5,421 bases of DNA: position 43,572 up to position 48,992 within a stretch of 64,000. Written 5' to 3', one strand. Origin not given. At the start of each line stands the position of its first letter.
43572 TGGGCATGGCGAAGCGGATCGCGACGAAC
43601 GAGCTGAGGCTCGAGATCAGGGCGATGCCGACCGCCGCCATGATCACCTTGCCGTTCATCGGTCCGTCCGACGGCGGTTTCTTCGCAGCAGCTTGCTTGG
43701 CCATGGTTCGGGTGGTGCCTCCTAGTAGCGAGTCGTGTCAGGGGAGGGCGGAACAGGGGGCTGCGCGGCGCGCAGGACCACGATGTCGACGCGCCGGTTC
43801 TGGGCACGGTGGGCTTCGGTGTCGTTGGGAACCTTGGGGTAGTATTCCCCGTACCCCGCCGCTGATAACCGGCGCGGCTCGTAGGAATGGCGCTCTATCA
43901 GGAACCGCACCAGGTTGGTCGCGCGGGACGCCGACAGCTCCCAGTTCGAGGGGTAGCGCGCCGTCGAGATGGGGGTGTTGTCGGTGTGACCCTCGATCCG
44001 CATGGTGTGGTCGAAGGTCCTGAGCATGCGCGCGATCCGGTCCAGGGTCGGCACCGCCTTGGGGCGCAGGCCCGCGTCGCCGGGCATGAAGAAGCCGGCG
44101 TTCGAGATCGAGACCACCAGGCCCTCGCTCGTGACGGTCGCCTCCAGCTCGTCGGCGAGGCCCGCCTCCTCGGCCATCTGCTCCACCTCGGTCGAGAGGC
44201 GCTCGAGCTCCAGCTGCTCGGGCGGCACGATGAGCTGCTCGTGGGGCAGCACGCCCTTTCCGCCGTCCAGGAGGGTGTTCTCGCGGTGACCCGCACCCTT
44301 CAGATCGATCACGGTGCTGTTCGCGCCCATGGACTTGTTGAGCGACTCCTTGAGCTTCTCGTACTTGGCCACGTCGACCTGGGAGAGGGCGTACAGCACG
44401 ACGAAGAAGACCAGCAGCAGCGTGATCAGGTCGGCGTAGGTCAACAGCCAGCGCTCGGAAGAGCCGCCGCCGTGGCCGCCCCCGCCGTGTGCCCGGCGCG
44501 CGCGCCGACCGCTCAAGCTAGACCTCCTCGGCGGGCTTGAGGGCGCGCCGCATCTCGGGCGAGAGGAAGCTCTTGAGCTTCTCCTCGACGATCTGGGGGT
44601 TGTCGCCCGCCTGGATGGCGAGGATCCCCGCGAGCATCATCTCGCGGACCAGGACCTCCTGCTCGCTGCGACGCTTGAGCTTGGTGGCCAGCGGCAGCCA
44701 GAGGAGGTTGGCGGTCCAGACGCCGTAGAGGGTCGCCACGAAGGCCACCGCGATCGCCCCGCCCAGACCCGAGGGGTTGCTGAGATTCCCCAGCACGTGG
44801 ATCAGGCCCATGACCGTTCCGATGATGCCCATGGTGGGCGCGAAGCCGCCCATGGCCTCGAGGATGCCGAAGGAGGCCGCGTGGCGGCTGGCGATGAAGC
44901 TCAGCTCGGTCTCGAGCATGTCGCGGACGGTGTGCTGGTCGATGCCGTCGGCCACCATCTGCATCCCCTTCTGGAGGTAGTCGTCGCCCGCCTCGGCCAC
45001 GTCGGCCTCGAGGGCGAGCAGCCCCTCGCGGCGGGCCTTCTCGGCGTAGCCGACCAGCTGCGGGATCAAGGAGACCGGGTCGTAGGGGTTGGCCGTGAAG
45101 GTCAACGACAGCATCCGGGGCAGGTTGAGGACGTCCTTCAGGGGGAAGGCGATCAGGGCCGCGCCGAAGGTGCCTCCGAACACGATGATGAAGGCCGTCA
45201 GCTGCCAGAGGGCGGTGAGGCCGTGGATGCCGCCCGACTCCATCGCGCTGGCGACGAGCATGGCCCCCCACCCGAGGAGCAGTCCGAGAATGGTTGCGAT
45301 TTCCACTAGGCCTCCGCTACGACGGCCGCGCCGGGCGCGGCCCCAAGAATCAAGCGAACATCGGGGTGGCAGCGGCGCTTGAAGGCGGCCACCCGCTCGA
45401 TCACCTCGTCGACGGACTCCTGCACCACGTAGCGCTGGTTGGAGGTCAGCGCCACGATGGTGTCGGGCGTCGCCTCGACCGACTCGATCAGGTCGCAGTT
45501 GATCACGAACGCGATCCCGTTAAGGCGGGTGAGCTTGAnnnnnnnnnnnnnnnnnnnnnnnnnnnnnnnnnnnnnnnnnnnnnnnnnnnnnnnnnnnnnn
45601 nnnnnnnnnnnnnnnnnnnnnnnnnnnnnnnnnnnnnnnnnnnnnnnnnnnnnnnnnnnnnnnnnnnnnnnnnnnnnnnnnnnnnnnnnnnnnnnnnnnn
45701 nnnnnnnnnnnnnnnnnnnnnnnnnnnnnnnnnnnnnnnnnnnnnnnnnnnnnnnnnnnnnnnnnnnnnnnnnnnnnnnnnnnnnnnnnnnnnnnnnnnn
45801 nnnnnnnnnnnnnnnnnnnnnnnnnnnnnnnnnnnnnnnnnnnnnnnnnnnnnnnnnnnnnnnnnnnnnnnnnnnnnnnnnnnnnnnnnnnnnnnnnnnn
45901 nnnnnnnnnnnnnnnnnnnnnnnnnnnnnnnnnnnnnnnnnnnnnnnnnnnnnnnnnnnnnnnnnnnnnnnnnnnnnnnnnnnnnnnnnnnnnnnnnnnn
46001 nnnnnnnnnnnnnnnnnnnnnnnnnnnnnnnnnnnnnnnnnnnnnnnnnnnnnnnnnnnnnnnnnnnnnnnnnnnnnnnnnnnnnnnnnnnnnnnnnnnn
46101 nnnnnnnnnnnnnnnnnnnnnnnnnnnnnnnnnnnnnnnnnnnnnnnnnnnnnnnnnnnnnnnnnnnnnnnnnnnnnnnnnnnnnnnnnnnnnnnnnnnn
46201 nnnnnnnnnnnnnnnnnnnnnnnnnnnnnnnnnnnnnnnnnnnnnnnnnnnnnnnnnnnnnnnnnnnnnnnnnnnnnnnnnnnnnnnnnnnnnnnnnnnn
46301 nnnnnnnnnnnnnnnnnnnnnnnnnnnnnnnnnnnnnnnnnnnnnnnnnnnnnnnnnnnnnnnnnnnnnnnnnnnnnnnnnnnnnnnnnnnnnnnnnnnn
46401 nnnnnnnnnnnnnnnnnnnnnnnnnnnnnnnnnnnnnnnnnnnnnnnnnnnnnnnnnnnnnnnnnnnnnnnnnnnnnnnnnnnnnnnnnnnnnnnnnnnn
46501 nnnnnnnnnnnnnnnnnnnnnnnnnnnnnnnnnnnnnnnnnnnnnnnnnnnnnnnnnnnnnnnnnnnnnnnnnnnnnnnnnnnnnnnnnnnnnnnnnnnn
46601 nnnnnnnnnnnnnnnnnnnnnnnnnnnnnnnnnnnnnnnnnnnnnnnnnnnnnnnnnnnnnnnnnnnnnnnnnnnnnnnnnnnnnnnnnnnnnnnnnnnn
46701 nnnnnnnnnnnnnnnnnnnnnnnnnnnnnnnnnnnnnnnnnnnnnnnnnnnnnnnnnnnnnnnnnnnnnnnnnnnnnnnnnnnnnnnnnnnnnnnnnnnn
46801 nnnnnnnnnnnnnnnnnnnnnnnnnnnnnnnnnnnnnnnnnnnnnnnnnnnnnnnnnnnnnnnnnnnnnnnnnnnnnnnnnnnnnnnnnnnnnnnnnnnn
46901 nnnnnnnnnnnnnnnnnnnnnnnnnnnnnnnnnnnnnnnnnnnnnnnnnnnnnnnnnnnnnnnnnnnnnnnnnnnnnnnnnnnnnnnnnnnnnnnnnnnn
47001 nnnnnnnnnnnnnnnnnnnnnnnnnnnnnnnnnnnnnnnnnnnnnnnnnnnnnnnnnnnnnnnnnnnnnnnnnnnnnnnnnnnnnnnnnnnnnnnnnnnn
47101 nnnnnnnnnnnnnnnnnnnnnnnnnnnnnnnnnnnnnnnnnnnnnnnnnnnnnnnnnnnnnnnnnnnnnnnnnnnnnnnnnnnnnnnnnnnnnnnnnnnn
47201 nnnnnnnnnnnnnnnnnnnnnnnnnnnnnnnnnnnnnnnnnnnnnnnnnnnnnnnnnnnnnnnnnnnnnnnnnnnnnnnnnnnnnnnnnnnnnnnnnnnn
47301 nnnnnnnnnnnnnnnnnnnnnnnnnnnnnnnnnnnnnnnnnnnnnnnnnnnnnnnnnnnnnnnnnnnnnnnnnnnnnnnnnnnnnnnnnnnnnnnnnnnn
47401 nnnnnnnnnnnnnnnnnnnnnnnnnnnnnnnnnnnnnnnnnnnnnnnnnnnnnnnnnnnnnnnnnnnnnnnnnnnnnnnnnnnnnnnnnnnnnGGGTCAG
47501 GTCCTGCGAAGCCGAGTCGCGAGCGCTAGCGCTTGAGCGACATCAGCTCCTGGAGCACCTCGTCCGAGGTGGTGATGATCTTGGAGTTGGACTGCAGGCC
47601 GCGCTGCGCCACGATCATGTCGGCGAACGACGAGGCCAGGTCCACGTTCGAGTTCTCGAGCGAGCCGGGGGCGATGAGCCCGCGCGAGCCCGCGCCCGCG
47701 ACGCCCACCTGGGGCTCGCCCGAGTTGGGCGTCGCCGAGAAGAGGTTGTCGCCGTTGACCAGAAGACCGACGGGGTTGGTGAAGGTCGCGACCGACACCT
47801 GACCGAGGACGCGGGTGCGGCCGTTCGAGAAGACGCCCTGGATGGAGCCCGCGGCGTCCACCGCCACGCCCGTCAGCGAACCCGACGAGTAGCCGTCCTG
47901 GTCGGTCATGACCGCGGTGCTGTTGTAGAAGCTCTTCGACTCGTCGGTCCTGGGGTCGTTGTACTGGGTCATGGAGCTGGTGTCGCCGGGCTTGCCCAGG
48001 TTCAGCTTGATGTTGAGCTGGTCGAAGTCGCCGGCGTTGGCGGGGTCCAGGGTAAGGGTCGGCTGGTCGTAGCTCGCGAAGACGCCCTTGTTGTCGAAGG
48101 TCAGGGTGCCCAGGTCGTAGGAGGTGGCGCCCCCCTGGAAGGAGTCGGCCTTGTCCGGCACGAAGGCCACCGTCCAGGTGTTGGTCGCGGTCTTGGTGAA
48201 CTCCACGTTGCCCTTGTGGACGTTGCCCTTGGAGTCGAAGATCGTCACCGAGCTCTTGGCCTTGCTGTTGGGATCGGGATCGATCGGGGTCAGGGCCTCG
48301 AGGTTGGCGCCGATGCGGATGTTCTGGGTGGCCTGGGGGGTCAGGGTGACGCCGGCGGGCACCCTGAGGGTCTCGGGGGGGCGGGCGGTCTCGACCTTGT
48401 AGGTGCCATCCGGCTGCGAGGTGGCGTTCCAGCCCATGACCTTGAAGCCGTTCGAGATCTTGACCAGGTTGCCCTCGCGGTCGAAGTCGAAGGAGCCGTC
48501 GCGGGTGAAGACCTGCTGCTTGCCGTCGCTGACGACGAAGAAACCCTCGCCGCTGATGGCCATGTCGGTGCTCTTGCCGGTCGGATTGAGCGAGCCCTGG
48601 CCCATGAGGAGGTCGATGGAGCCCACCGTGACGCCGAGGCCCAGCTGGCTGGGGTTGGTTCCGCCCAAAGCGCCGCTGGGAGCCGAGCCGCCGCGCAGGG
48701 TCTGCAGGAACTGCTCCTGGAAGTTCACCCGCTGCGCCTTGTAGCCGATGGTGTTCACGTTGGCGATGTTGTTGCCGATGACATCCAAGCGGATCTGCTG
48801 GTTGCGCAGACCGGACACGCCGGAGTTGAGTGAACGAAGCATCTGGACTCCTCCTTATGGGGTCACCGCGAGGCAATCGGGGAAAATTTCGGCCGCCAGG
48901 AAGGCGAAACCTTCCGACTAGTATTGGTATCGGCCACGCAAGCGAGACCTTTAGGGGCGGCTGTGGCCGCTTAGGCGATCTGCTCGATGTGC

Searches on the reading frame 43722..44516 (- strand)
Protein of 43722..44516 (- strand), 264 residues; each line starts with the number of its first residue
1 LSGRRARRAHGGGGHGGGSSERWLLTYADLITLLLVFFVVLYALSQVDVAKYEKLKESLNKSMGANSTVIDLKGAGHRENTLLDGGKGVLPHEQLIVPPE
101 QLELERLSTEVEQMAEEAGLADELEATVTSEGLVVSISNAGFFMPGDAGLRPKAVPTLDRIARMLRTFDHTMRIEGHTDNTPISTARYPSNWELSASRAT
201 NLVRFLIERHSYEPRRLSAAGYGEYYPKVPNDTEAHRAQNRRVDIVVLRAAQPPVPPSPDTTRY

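Call 58: search_protein_families(library=pfam, proteins=[window:43722-44516:-], max_evalue=0.00001)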
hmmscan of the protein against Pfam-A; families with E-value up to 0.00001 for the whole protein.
window:43722-44516:- (264 aa): 2 families
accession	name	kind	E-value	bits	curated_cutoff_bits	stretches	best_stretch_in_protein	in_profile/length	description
PF13677.11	MotB_plug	-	1.4e-20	73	24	1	8-62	3-57/58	Membrane MotB of proton-channel complex MotA/MotB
PF00691.25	OmpA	-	2.9e-16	60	27.2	1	142-241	1-98/98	OmpA family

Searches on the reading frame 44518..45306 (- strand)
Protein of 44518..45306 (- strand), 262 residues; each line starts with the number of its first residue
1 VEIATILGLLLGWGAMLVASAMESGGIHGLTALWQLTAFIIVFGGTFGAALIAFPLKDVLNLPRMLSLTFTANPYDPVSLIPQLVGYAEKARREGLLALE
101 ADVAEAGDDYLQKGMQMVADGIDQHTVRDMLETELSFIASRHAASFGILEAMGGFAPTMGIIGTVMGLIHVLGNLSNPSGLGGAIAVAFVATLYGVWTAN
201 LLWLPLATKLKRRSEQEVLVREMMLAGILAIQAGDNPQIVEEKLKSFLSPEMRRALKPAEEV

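Call 58: search_protein_families(library=pfam, proteins=[window:44518-45306:-], max_evalue=0.00001)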
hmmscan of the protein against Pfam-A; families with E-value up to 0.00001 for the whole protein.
window:44518-45306:- (262 aa): 1 family
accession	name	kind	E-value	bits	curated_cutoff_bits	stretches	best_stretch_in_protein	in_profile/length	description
PF01618.21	MotA_ExbB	-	5.9e-32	110.5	22.9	1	108-223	7-127/127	MotA/TolQ/ExbB proton channel family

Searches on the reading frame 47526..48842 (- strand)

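Call 58: search_protein_families(library=pfam, proteins=[window:47526-48842:-], max_evalue=0.00001)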
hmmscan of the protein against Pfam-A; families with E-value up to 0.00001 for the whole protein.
window:47526-48842:- (438 aa): 4 families
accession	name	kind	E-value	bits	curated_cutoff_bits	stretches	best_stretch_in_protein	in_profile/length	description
PF07559.19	FlgE_D2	-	4.7e-14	53.5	22.7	1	185-298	13-132/142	Flagellar basal body protein FlaE D2 domain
PF06429.18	Flg_bbr_C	-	7.7e-14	51.4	23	1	392-436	2-46/46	Flagellar basal body rod FlgEFG protein C-terminal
PF00460.25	Flg_bb_rod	-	4.9e-12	46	20.7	1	5-35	1-31/31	Flagella basal body rod protein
PF22692.1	LlgE_F_G_D1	-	1.9e-11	44.4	27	1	95-178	1-57/64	Flagellar hook protein FlgE/F/G D1 domain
